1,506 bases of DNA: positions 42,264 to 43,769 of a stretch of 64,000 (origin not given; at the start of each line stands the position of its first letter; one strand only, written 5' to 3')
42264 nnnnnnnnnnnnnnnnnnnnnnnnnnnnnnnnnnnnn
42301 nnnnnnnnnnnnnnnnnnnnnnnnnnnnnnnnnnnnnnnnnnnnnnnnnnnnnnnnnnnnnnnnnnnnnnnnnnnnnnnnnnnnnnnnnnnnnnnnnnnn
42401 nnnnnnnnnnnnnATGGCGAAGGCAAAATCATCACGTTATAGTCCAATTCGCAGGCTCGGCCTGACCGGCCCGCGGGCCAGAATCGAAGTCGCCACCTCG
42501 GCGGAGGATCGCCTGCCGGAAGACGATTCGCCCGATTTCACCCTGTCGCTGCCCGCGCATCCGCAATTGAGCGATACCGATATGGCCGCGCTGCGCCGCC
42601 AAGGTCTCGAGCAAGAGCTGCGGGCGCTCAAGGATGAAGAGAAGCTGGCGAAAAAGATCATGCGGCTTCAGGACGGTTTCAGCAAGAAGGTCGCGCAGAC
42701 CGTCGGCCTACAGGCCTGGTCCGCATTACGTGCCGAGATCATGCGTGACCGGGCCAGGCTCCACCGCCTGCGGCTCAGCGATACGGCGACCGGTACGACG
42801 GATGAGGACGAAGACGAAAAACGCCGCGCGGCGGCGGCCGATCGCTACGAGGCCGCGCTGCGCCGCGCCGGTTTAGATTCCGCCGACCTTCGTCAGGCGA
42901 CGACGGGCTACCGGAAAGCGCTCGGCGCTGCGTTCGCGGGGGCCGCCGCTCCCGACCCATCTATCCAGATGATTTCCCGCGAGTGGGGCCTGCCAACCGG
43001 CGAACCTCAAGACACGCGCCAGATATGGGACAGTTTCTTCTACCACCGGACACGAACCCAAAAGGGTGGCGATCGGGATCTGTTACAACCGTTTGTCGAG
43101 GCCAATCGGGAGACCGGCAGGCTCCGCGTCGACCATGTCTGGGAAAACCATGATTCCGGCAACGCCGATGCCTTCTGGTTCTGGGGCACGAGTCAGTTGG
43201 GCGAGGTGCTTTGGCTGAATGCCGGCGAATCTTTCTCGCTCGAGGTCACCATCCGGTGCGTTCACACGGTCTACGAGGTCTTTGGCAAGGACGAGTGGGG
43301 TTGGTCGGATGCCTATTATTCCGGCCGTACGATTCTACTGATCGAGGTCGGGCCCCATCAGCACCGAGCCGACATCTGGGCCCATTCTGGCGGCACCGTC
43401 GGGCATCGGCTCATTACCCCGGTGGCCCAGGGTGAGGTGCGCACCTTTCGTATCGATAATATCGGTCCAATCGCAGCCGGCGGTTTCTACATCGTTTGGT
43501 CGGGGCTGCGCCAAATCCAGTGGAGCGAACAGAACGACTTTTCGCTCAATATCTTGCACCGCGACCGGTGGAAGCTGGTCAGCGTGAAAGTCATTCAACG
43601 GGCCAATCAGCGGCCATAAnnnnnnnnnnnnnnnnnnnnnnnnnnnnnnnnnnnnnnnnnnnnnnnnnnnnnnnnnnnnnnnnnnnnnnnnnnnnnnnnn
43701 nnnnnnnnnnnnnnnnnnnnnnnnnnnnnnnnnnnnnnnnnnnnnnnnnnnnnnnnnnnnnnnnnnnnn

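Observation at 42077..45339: Unknown-function gene set between tRNA-Cys and tRNA-Asn, including an AT-rich secreted protein gene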

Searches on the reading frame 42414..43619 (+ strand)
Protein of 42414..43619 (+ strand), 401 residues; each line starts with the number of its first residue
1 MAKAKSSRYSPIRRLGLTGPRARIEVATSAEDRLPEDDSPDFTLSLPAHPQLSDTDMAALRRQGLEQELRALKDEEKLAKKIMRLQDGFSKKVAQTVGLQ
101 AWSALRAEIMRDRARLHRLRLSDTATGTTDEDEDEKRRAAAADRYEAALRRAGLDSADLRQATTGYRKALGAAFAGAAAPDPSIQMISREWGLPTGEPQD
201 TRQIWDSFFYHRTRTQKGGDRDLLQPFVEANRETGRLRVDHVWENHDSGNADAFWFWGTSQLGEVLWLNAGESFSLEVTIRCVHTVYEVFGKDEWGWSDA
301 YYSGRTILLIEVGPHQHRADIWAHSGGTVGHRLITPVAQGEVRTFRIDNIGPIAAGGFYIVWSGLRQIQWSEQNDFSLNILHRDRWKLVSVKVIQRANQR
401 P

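Call 4: search_protein_families(library=pfam, proteins=[window:42414-43619:+], max_evalue=1)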
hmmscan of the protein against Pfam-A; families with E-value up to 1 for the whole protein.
window:42414-43619:+ (401 aa): 0 families

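Call 5: search_protein_families(library=ncbifam, proteins=[window:42414-43619:+], max_evalue=1)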
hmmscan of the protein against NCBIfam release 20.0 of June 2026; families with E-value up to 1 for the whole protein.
window:42414-43619:+ (401 aa): 0 families

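Call 7: find_homologous_proteins(query=window:42414-43619:+)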
Query window:42414-43619:+ (401 aa): 1 proteins with E <= 0.001 among 8000 candidates.
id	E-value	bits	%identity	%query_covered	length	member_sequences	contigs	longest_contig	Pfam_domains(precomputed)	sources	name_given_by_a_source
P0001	9.4e-270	912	100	100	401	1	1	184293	-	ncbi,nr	ncbi:MAG: hypothetical protein GY791_06785 [Alphaproteobacteria bacterium]|nr:hypothetical protein [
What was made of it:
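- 42414..43619 (+): 401-aa protein, a member of a rare unnamed family. It has a disordered N-terminus (1-37), four long helices (54-176) and an elongated beta-sandwich (about 210-395). Family motifs are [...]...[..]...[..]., DE[WF]GxS and W/VxGxx(6)ND. No signal peptide is apparent by inspection. Only a self-hit in the word-indexed search (call 7).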

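Call 10: search_solved_structures(query=window:42414-43619:+, max_evalue=10)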
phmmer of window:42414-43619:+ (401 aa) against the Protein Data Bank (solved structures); distinct sequences matched with E-value up to 10: 3.
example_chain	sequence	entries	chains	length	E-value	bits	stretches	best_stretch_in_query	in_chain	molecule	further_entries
4zuy_A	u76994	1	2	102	0.84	11.7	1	91-152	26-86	Tsi6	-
4zv0_B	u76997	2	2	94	1.2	11.2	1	98-151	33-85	Tse6-binding/Tse6 immunity protein | Uncharacterized protein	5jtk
5dra_A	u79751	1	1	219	4.4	9.3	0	136-182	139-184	3beta1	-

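Call 11: search_protein_families(library=phrogs, proteins=[window:42414-43619:+], max_evalue=1)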
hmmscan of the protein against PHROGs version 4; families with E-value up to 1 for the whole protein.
window:42414-43619:+ (401 aa): 0 families

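Call 12: search_protein_families(library=padloc, proteins=[window:42414-43619:+], max_evalue=1)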
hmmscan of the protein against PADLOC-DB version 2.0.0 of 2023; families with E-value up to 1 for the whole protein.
window:42414-43619:+ (401 aa): 0 families
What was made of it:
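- Checked: 'No recognisable family' is correct for the 401-aa protein: no match in Pfam, NCBIfam, PHROGs, PADLOC or PDB (calls 4, 5, 10-12).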

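Call 20: search_protein_representatives(protein=window:42414-43619:+)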
Query: 401 residues. Proteins with E-value up to 0.001 (for the whole library): 13; up to 1e-10: 3; up to 1e-30: 2. The best 13 are listed.
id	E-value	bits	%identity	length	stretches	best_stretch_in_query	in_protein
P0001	3.0e-270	912.2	100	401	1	1-401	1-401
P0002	1.4e-37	146.0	31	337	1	77-400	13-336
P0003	3.5e-28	115.1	36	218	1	187-399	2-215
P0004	1.9e-09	53.4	23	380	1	195-393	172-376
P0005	6.8e-09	51.6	28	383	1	204-394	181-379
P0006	5.0e-07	45.4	32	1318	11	213-271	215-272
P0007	2.1e-06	43.3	34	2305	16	233-275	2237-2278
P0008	9.1e-06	41.3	25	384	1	210-394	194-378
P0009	1.6e-05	40.4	33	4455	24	233-271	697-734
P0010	4.7e-05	38.9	25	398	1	182-392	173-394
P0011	9.3e-05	37.9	23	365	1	39-388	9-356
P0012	3.0e-04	36.3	31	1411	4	302-353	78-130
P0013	4.9e-04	35.6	26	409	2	40-302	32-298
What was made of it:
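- Tried and rejected: The exhaustive HMMER run was needed (call 20).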

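Call 22: search_protein_families(library=pfam, proteins=[P0002, P0003, P0004, P0005, P0006, P0008, P0010, P0011, P0012, P0013], max_evalue=0.01)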
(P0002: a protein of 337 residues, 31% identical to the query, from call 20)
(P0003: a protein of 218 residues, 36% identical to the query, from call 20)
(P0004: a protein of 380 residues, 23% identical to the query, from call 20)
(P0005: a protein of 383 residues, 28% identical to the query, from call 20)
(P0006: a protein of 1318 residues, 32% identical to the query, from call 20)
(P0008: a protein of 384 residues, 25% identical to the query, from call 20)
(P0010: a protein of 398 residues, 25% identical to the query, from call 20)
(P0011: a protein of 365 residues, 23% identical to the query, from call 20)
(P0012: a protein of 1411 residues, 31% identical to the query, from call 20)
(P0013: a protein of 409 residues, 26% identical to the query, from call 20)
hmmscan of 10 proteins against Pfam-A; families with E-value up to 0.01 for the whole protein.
P0002 (337 aa): 0 families

P0003 (218 aa): 0 families

P0004 (380 aa): 0 families

P0005 (383 aa): 0 families

P0006 (1318 aa): 4 families
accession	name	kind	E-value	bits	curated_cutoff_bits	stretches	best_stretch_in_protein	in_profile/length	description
PF10084.14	DUF2322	-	2e-10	41.1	27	0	583-627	9-53/99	Uncharacterized protein conserved in bacteria (DUF2322)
PF13485.12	Peptidase_MA_2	-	4.9e-05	23.7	32.4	0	755-844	12-102/201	Peptidase MA superfamily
PF20795.3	DUF6841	-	0.0014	19.6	27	0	428-480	47-99/129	NTF2-like protein (DUF6841)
PF00619.27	CARD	-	0.0021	18.5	23.9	0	624-655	53-84/85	Caspase recruitment domain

P0008 (384 aa): 2 families
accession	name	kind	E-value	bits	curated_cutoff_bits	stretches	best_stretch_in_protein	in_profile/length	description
PF00531.28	Death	-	0.0037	17.8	22.6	0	39-69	7-39/86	Death domain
PF08912.16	Rho_Binding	-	0.0046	18.2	23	0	41-86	16-62/69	Rho Binding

P0010 (398 aa): 0 families

P0011 (365 aa): 0 families

P0012 (1411 aa): 4 families
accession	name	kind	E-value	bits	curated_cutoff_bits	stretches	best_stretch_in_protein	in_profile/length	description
PF18884.5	TSP3_bac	-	4.9e-126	410.3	25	20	1131-1153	1-22/22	Bacterial TSP3 repeat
PF19403.5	SpaA_2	-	9.2e-94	308.7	25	5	126-221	1-96/96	Prealbumin-like fold domain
PF24514.1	SpaA_4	-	1.9e-08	35.5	27.3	0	150-223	14-105/107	Prealbumin-like fold domain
PF03495.19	Binary_toxB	-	1.3e-07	32.1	25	0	947-1007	2-62/78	Clostridial binary toxin B/anthrax toxin PA Ca-binding domain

P0013 (409 aa): 0 families

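Call 24: predict_structure(protein=window:42414-43619:+)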
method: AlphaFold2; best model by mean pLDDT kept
length: 401 residues; sequences in the alignment: 1
mean_pLDDT: 39.3   pTM: 0.27
mean pLDDT of the five models: 39.3, 36.0, 35.8, 35.3, 34.4
residues with pLDDT >= 90: 0; 70-90: 4; 50-70: 47; < 50: 350
segments of 3 or more residues with pLDDT < 50: 1-50, 74-76, 78-114, 116-125, 161-401
pLDDT, mean of each block of 10 residues (from residue 1): 31 33 33 41 41 56 58 45 44 45 47 48 52 65 58 53 46 42 37 35 29 25 29 31 28 28 28 44 31 33 35 34 37 39 47 37 32 36 32 29 27
secondary structure, 60 per line:
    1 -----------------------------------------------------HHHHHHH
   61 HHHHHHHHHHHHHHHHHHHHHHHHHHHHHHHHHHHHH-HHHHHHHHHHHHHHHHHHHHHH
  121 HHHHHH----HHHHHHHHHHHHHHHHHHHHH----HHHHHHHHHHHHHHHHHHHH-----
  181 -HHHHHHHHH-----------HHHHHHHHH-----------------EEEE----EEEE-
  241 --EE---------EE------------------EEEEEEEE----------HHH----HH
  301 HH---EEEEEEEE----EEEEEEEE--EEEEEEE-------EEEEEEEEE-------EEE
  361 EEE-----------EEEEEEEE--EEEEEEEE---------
elements in order: H54-97 H99-126 H131-151 H156-175 H182-190 H202-210 E228-231 E236-239 E274-281 H299-302 E306-313 E318-325 E328-334 E342-350 E358-363 E375-382 E385-392
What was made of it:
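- Tried and rejected: Unusable, pLDDT 39 (call 24).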

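Call 25: find_homologous_proteins(query=A1, max_evalue=0.001)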
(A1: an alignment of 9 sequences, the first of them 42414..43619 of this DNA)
Query A1 (9 sequences) (401 aa, profile of the alignment): 3 proteins with E <= 0.001 among 8000 candidates.
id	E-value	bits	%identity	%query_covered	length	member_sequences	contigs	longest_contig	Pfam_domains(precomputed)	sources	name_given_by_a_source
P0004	9.3e-140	484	22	48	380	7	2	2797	-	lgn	-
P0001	3.4e-127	443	100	100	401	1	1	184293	-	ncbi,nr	ncbi:MAG: hypothetical protein GY791_06785 [Alphaproteobacteria bacterium]|nr:hypothetical protein [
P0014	5.2e-125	435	21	48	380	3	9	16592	-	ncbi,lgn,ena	-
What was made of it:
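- Tried and rejected: These returned only the query itself and two members (calls 7, 25).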

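Call 27: find_encoding_contigs(protein=P0014, flank=8000, max_places=6)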
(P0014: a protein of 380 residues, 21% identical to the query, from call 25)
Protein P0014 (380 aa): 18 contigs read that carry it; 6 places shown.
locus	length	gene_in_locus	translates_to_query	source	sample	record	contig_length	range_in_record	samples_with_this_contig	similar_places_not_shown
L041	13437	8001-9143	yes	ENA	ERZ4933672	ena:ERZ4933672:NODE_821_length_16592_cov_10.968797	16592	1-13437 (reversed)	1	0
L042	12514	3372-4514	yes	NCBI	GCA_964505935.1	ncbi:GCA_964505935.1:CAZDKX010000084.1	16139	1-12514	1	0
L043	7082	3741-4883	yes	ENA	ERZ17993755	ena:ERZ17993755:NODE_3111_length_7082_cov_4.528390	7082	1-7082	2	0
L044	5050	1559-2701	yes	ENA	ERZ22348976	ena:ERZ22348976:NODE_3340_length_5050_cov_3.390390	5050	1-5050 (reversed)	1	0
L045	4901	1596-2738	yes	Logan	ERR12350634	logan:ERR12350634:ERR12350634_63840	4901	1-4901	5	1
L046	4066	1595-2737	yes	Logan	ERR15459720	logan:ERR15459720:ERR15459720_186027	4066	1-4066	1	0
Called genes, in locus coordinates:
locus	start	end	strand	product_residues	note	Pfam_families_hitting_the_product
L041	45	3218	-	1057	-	PF00873:ACR_tran, PF03176:MMPL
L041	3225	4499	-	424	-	PF25917:BSH_RND, PF25881:HH_YBHG (weak), PF25885:HH_EMRA (weak), PF25876:HH_MFP_RND, PF25944:Beta-barrel_RND, PF25967:RND-MFP_C, PF25989:YknX_C (weak)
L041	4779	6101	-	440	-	PF03573:OprD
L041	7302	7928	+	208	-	PF00072:Response_reg, PF08281:Sigma70_r4_2, PF00196:GerE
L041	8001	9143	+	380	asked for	-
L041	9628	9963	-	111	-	-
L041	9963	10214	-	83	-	PF04014:MazE_antitoxin (weak)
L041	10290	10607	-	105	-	-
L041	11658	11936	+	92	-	PF08281:Sigma70_r4_2 (weak), PF00196:GerE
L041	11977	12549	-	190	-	-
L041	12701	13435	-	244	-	?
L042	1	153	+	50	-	?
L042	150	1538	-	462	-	PF03573:OprD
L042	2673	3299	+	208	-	PF00072:Response_reg, PF08281:Sigma70_r4_2, PF00196:GerE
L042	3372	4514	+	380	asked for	-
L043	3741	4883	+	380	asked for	-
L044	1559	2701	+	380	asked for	-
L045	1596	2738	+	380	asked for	-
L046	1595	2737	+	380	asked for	-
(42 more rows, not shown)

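Call 38: predict_structure(alignment_id=A1)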
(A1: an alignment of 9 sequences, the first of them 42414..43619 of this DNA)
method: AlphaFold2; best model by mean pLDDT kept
length: 401 residues; sequences in the alignment: 9
mean_pLDDT: 73.4   pTM: 0.71
mean pLDDT of the five models: 73.4, 72.5, 71.9, 69.3, 67.0
residues with pLDDT >= 90: 46; 70-90: 233; 50-70: 69; < 50: 53
segments of 3 or more residues with pLDDT < 50: 1-37, 188-198, 201-203
pLDDT, mean of each block of 10 residues (from residue 1): 26 27 35 47 82 86 86 81 80 71 71 70 60 73 77 74 76 67 57 42 55 83 74 87 73 84 87 87 92 73 89 87 79 87 87 87 91 81 91 74 60
secondary structure, 60 per line:
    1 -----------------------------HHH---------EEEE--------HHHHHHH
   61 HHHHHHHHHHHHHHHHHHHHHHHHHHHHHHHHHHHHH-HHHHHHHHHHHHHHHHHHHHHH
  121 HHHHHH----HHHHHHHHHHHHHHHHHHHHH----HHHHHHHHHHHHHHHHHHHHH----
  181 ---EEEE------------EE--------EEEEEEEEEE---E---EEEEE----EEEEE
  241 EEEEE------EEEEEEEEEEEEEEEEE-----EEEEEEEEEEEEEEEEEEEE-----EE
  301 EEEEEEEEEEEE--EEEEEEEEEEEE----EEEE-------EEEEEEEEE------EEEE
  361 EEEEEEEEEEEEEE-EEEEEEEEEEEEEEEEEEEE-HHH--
elements in order: E42-45 H54-97 H99-126 H131-151 H156-176 E184-187 E210-219 E227-231 E236-245 E252-268 E274-293 E299-312 E315-326 E331-334 E342-350 E357-374 E376-395
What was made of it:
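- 42414..43619 (+): AF2 model with a 9-sequence alignment: pLDDT 73.4, pTM 0.71 (call 38).
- On GH11/GH12 (clan GH-C) glycoside hydrolases, for the 401-aa C-domain: The model has pLDDT 73 (call 38).
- On Three-domain Cry toxins, for the 401-aa protein: No beta-prism domain appears in the predicted secondary structure (call 38).
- AF2 model pLDDT 73, pTM 0.71 (call 38).
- Tried and rejected: The alignment-based model was used instead (call 38).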

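Call 52: find_encoding_contigs(protein=P0004, flank=5000, max_places=4)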
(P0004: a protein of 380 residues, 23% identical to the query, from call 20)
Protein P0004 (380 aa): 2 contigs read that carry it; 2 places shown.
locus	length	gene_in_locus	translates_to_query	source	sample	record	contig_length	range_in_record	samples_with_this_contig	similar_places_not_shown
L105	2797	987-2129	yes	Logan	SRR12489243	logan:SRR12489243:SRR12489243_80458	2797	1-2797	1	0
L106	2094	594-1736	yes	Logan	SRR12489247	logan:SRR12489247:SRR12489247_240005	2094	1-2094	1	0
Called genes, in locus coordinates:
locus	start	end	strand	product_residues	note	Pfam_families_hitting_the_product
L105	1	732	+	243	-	?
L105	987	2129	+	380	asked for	-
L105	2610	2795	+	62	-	?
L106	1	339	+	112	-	?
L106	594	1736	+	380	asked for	-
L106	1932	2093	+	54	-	?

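Call 53: find_encoding_contigs(protein=P0002, flank=8000, max_places=4)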
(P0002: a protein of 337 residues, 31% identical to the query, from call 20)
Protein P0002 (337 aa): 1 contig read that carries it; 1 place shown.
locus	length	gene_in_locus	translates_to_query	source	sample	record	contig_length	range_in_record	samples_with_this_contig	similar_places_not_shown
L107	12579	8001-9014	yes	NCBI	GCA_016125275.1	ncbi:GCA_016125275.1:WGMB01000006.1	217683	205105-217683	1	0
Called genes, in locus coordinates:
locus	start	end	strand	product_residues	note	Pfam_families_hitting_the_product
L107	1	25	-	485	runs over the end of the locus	PF01011:PQQ (faint), PF13360:PQQ_2, PF13570:Beta-prop_ACSF4 (faint)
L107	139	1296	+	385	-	-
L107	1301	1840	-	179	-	PF12118:SprA-related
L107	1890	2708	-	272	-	PF05552:MS_channel_1st_1 (weak), PF21088:MS_channel_1st, PF00924:MS_channel_2nd, PF21082:MS_channel_3rd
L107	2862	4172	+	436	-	-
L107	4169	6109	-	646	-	PF00920:ILVD_EDD_N, PF24877:ILV_EDD_C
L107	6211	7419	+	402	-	PF01244:Peptidase_M19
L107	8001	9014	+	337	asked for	-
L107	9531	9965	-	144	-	-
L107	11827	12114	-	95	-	-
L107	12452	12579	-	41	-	?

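Call 55: find_encoding_contigs(protein=P0003, flank=8000, max_places=3)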
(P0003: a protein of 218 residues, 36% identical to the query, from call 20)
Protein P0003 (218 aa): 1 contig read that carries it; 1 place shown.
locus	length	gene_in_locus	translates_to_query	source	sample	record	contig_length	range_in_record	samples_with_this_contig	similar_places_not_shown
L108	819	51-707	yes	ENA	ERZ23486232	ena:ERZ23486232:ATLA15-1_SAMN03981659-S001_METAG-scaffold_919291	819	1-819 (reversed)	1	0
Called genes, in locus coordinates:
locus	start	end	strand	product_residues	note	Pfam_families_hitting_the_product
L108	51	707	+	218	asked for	-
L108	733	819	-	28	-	?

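Call 56: find_encoding_contigs(protein=P0011, flank=8000, max_places=3)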
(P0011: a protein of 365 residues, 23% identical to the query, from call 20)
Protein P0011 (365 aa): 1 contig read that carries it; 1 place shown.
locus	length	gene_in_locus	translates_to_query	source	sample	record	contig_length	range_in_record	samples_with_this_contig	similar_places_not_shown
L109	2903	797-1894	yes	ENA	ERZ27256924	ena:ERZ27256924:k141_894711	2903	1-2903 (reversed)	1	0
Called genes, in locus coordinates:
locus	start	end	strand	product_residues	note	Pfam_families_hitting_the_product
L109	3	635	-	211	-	?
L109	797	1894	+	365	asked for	-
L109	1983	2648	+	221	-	-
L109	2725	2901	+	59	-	?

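Call 62: search_solved_structures(query=A1, max_evalue=10)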
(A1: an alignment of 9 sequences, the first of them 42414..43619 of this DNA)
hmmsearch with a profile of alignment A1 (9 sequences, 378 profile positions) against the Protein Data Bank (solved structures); distinct sequences matched with E-value up to 10: 15.
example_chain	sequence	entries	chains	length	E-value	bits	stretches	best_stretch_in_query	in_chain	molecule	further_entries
8cws_A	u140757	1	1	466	0.00045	22.5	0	116-154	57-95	F4132-2 Chain A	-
8cwy_A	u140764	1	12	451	0.001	21.3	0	120-154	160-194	T32-15-1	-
5cwb_A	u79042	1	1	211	0.011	17.9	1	121-154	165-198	Designed helical repeat protein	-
2mr5_A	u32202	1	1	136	0.22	13.6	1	55-131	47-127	De novo designed Protein OR457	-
7mwr_B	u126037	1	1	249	1.4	11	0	121-154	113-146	LHD101B4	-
7f3e_E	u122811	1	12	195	1.8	10.6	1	12-78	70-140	RNA-free ribonuclease P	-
3j9t_K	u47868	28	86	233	2.5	10.1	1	34-177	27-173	V-type proton ATPase subunit E | V-ATPase subunit E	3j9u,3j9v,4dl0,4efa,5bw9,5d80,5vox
4ypc_A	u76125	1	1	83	2.7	10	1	43-123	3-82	Vimentin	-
9glc_BC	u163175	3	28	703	2.9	9.9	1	53-169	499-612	Splicing factor proline/glutamine rich (polypyrimidine tract binding protein associated)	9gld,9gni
5whf_A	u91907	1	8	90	3.1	9.8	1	37-117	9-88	Vimentin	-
4yv3_A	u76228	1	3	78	3.1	9.8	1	43-117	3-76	Vimentin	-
7bqb_A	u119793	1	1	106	3.2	9.8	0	85-142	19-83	NF6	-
3uf1_A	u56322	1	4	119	3.8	9.5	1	39-126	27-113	Vimentin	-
3swk_A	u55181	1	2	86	7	8.7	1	41-117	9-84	Vimentin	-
6w2q_A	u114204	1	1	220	7.3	8.6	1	113-154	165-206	Junction 34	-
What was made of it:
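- Tried and rejected: These gave only insignificant Tsi6 hits (E 0.84) and designed helical repeats (calls 10, 62).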
